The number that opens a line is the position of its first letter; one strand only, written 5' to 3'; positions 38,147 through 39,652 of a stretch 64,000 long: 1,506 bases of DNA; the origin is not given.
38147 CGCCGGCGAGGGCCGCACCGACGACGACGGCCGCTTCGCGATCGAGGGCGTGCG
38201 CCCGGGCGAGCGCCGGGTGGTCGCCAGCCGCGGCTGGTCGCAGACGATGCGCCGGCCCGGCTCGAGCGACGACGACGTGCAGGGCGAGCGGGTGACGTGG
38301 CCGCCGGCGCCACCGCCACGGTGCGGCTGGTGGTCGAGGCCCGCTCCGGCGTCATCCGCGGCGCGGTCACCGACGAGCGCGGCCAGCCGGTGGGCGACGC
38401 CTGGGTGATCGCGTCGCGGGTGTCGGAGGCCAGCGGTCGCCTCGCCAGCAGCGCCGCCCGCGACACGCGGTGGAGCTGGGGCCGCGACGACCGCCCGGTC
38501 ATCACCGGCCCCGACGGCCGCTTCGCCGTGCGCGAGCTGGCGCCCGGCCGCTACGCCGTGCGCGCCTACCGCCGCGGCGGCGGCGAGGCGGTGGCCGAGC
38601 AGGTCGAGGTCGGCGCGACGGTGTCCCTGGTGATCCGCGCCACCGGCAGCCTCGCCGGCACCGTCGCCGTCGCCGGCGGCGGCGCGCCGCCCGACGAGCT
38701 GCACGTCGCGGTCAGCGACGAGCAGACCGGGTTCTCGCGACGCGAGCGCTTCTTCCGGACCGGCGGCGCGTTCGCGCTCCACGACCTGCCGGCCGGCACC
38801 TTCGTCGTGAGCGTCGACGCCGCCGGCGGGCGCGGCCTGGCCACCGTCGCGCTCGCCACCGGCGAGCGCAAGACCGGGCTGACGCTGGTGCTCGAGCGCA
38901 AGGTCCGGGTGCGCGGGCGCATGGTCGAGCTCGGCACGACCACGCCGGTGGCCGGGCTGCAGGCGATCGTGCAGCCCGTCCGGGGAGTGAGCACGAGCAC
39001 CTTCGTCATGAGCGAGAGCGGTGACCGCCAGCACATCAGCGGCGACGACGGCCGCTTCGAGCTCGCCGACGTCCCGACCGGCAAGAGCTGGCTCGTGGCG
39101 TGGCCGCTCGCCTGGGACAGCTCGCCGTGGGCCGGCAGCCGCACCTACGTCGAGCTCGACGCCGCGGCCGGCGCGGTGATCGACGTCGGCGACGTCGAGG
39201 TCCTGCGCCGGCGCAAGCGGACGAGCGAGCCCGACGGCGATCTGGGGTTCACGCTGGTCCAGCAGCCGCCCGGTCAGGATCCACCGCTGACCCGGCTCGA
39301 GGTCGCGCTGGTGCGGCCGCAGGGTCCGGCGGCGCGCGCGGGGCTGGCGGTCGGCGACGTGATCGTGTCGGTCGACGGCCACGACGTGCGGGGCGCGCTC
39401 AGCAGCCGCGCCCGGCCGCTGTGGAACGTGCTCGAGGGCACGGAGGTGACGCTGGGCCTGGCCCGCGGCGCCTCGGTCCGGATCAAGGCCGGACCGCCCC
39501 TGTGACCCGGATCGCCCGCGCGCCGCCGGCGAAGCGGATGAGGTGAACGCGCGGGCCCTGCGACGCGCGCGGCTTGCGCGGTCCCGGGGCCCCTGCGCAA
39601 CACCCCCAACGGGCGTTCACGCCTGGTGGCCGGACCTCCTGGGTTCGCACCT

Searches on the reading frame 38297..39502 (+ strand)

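Call 24: search_protein_families(library=pfam, proteins=[window:38297-39502:+])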
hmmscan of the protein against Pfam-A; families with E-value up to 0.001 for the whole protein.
window:38297-39502:+ (402 aa): 5 families
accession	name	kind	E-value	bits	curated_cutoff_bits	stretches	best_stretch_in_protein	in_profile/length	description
PF13620.12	CarboxypepD_reg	-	6.1e-17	62.2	32.3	2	20-112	2-78/82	Carboxypeptidase regulatory-like domain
PF17820.7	PDZ_6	-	4.4e-10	39.6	27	1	336-365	2-31/54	PDZ domain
PF13180.12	PDZ_2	-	1.4e-09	38.5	27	1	314-392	1-71/80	PDZ domain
PF00595.29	PDZ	-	2.6e-08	34.6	23.2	1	312-367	8-60/81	PDZ domain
PF09430.16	EMC7_beta-sandw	-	2.6e-06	28.1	26.6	0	135-176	10-48/122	ER membrane protein complex subunit 7, beta-sandwich domain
